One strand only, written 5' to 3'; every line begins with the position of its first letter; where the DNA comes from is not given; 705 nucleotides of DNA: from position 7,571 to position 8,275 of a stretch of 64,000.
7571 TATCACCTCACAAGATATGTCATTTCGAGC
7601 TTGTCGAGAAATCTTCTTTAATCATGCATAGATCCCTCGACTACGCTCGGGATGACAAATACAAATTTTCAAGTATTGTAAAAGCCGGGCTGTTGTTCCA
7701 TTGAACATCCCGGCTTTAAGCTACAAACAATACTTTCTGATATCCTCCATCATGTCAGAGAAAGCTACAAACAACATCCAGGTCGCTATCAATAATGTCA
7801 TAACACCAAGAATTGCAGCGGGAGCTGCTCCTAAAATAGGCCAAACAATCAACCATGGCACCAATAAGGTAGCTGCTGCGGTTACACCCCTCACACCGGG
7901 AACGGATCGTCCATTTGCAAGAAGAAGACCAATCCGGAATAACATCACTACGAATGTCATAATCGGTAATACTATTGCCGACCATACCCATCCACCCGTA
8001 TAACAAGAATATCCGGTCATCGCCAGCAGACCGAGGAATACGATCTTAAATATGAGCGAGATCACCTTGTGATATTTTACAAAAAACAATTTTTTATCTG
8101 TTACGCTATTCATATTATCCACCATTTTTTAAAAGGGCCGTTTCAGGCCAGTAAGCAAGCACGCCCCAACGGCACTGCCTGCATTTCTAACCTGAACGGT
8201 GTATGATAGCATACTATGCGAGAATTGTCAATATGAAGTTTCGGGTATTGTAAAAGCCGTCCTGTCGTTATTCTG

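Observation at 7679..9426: Tandem array of three self-contained small-protein cassettes, each with a consensus promoter, conserved leader and its own terminator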

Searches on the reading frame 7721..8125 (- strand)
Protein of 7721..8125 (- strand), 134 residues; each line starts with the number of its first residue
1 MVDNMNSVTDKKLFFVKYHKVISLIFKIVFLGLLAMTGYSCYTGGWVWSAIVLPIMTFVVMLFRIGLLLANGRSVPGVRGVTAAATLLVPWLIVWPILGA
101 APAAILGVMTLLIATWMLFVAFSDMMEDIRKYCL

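Call 8: search_protein_families(library=pfam, proteins=[window:7721-8125:-], max_evalue=1)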
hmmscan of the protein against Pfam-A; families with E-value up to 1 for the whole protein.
window:7721-8125:- (134 aa): 0 families

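Call 11: find_encoding_contigs(protein=window:7721-8125:-, flank=10000, max_places=10)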
Protein window:7721-8125:- (134 aa): no gene with exactly this product is on record in the collection.

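Call 31: find_homologous_proteins(query=window:7721-8125:-, max_evalue=0.01)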
Query window:7721-8125:- (134 aa): 1 proteins with E <= 0.01 among 444 candidates.
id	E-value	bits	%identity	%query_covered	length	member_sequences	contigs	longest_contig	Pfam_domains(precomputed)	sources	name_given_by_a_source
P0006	7.9e-77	274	100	97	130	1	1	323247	-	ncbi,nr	ncbi:MAG: hypothetical protein PHT88_01040 [Candidatus Moranbacteria bacterium]|nr:hypothetical prot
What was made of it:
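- Tried and rejected: A matches only itself (call 31).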

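Call 49: search_protein_families(library=padloc, proteins=[window:7721-8125:-], max_evalue=1)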
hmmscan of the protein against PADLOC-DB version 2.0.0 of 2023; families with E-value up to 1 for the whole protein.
window:7721-8125:- (134 aa): 0 families

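Call 73: search_protein_families(library=ncbifam, proteins=[window:7721-8113:-], max_evalue=1)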
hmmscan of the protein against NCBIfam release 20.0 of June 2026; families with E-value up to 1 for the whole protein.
window:7721-8113:- (130 aa): 0 families

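Call 74: search_protein_families(library=phrogs, proteins=[window:7721-8113:-], max_evalue=1)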
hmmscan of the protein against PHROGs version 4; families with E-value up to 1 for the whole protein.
window:7721-8113:- (130 aa): 1 family
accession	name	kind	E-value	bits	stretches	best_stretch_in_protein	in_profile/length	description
phrog_36447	-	unknown function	0.96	10.3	0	38-61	5-30/52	-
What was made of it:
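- PADLOC, Pfam, NCBIfam and PHROGs give no hit (calls 8, 49, 73, 74).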
